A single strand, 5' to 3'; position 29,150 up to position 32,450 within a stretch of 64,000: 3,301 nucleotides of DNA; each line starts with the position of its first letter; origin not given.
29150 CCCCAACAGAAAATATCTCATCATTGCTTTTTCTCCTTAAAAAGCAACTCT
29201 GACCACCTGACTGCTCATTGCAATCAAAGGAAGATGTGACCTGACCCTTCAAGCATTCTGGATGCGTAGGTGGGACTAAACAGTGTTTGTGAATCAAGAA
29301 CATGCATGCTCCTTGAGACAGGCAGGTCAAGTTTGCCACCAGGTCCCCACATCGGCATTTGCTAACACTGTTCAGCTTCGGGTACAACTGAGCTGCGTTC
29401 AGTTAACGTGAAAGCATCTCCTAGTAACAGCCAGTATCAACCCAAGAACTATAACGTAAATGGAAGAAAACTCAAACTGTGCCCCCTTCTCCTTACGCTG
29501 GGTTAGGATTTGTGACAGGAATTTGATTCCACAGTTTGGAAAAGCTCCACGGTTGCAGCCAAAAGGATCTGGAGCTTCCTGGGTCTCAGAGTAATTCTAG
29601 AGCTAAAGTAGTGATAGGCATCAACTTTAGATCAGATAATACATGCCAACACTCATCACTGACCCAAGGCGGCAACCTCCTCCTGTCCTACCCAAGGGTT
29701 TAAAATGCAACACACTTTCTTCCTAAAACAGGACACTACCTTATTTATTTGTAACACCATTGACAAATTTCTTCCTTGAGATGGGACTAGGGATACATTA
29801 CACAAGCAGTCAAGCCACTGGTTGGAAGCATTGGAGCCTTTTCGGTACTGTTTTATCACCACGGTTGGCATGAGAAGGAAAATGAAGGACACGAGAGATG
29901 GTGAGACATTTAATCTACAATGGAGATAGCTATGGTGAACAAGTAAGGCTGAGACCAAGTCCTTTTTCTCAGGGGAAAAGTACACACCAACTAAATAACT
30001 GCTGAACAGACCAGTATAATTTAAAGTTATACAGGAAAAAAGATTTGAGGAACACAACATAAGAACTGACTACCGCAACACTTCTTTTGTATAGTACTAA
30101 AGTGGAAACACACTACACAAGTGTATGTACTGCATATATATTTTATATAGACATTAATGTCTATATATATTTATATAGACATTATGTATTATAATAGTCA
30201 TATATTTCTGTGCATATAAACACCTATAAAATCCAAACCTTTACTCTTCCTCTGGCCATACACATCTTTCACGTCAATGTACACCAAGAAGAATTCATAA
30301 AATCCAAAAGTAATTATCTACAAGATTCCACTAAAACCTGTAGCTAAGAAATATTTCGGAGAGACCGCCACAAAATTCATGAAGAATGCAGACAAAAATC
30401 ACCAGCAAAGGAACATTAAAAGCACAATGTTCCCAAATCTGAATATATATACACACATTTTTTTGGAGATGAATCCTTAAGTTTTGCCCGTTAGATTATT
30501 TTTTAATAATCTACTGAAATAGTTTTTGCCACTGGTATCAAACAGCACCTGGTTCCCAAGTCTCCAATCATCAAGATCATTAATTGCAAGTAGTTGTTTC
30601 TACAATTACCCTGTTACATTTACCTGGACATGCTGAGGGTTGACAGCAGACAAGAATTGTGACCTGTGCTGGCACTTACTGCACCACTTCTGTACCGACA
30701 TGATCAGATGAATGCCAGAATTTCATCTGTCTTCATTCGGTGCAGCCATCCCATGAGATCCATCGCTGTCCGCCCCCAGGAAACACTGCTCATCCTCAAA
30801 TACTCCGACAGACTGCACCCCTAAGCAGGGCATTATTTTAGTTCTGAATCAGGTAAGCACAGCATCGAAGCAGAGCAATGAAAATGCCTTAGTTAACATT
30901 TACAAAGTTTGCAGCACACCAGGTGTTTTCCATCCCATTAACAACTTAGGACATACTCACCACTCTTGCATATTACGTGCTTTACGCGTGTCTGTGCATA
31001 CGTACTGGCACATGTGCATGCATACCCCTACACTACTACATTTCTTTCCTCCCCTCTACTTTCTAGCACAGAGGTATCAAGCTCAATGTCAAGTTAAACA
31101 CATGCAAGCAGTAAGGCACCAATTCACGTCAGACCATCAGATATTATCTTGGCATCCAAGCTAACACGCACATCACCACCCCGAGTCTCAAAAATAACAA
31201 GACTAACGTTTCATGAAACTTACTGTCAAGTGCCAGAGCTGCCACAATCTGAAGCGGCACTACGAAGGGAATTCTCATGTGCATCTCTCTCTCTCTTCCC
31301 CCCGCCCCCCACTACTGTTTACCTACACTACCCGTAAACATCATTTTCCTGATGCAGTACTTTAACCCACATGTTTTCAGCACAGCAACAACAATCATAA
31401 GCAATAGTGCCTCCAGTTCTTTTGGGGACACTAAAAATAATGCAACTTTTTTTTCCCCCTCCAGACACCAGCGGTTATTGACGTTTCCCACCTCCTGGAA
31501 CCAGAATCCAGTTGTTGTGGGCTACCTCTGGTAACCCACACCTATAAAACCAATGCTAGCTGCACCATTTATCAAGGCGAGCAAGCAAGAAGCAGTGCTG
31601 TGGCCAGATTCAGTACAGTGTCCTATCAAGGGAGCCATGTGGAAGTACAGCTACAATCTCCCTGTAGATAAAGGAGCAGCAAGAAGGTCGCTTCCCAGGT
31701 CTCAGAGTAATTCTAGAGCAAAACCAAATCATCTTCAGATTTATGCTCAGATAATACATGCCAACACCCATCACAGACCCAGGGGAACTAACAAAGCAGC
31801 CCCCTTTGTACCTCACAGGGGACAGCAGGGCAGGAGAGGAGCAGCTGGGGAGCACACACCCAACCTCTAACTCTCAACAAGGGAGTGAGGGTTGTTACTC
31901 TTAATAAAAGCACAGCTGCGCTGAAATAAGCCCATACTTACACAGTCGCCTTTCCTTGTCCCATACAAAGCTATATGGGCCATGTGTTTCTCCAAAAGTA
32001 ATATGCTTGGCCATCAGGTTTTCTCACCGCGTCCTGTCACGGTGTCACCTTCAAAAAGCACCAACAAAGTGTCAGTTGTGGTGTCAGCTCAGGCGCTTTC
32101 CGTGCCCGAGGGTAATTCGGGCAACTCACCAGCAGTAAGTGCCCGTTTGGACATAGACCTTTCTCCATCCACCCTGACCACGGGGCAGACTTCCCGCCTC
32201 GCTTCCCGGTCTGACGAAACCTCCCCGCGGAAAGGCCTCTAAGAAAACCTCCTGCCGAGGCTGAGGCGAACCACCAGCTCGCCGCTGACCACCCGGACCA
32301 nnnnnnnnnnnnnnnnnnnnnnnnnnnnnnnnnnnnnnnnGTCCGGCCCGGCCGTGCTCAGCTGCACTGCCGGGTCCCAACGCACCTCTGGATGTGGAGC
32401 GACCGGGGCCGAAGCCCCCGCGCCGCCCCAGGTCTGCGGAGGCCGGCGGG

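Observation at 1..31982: Macrosatellite-like tandem array of a 6.9-kb unit: at least 4.6 near-identical copies, about 3 kb from the 3' end of ACADM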

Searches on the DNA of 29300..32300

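Call 34: search_rna_families(source=window, start=29300, end=32300, threshold=evalue, max_evalue=1, show_alignments=3)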
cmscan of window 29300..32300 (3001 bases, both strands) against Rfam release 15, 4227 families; matches with E-value up to 1: 6.
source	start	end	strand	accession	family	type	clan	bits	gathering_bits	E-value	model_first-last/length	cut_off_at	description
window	29580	29664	-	RF00279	SNORD45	Gene; snRNA; snoRNA; CD-box;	-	68.3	42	3.1e-13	1-72/72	no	Small nucleolar RNA SNORD45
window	31696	31779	-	RF00279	SNORD45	Gene; snRNA; snoRNA; CD-box;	-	56.5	42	4.2e-10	1-72/72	no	Small nucleolar RNA SNORD45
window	31697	31779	-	RF01423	snoR117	Gene; snRNA; snoRNA; CD-box;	-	27.6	42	0.0052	1-80/80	no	small nucleolar RNA snoR117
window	29579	29666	-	RF00181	SNORD113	Gene; snRNA; snoRNA; CD-box;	CL00069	22.6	36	0.33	1-74/74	no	Small nucleolar RNA SNORD113/SNORD114 family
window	29581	29665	-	RF00105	SNORD115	Gene; snRNA; snoRNA; CD-box;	-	22.5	39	0.55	1-82/82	no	Small nucleolar RNA SNORD115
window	31698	31779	-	RF00478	SCARNA6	Gene; snRNA; snoRNA; scaRNA;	-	14.2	68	0.37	1-265/265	no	Small Cajal body specific RNA 6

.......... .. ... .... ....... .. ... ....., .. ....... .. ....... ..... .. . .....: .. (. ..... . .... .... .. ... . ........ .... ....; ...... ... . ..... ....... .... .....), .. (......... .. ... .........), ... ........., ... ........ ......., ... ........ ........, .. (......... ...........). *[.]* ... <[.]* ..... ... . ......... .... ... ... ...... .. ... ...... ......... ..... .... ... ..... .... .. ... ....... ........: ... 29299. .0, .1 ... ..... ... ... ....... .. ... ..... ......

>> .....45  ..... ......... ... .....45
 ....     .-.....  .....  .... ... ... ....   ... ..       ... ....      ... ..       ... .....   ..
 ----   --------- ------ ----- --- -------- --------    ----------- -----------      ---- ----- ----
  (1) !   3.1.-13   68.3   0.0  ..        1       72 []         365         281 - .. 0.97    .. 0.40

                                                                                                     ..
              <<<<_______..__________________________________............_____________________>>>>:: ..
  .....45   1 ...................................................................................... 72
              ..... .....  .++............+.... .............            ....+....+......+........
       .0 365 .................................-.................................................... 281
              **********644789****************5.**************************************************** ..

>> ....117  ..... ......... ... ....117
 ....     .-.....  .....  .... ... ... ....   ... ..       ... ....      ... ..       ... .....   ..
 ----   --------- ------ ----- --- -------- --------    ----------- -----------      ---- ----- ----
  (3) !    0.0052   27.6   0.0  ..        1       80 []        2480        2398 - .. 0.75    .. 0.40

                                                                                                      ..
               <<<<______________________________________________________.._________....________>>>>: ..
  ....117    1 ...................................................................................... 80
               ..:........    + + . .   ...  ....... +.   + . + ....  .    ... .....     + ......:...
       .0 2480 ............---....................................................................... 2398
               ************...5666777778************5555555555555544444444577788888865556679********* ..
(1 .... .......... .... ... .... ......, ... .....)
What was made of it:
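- On SNORD45 box C/D snoRNA (Rfam RF00279): t1 has all four boxes in canonical form. t2 has C = GUGAUGG and a weak C' (call 34).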
